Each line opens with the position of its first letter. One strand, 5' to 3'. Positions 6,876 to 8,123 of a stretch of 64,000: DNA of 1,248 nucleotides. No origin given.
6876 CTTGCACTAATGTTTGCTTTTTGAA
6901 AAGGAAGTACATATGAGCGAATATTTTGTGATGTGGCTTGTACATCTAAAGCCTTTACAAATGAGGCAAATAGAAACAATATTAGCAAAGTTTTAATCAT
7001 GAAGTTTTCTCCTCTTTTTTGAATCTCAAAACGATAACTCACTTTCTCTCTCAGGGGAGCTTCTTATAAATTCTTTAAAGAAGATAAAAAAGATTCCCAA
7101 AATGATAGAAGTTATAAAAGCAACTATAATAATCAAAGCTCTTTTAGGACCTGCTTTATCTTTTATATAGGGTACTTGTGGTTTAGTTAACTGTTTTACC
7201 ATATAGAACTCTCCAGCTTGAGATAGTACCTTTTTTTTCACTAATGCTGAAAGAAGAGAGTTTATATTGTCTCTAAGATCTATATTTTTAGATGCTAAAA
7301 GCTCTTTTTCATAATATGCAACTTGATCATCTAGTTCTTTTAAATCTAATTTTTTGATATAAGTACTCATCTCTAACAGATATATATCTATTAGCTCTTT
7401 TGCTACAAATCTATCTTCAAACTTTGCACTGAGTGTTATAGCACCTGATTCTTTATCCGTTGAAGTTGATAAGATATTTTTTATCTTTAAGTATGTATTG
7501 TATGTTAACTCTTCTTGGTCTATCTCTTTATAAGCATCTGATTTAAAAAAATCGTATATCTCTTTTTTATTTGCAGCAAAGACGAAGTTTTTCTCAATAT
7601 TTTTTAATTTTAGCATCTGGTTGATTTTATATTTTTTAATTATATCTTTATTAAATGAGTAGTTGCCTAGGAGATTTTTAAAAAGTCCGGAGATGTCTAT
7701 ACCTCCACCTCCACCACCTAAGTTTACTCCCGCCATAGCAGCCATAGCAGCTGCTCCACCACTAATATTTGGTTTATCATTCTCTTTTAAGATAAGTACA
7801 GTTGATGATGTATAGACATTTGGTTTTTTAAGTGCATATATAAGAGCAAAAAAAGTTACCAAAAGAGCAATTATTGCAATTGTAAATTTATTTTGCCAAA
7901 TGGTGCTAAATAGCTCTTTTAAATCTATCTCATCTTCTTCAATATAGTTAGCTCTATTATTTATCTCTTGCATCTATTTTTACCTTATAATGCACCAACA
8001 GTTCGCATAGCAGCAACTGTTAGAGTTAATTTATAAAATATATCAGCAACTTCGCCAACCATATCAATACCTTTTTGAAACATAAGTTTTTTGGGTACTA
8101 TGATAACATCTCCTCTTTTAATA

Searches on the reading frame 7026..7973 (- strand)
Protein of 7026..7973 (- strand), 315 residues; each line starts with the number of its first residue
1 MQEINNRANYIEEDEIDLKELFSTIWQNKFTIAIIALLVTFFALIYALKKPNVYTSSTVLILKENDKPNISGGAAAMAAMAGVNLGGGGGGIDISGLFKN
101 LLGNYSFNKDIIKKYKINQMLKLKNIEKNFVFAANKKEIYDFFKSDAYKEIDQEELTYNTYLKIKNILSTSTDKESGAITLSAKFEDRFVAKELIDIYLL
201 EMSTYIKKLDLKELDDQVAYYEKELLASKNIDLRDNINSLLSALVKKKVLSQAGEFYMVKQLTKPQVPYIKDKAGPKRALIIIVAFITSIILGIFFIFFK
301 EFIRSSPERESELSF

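Call 89: search_protein_families(library=pfam, proteins=[window:7026-7973:-], max_evalue=0.00001)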
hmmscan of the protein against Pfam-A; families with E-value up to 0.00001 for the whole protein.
window:7026-7973:- (315 aa): 1 family
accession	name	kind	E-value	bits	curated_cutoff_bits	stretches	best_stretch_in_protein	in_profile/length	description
PF02706.20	Wzz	-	3.7e-15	56.4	25.5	1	14-100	1-63/91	Chain length determinant protein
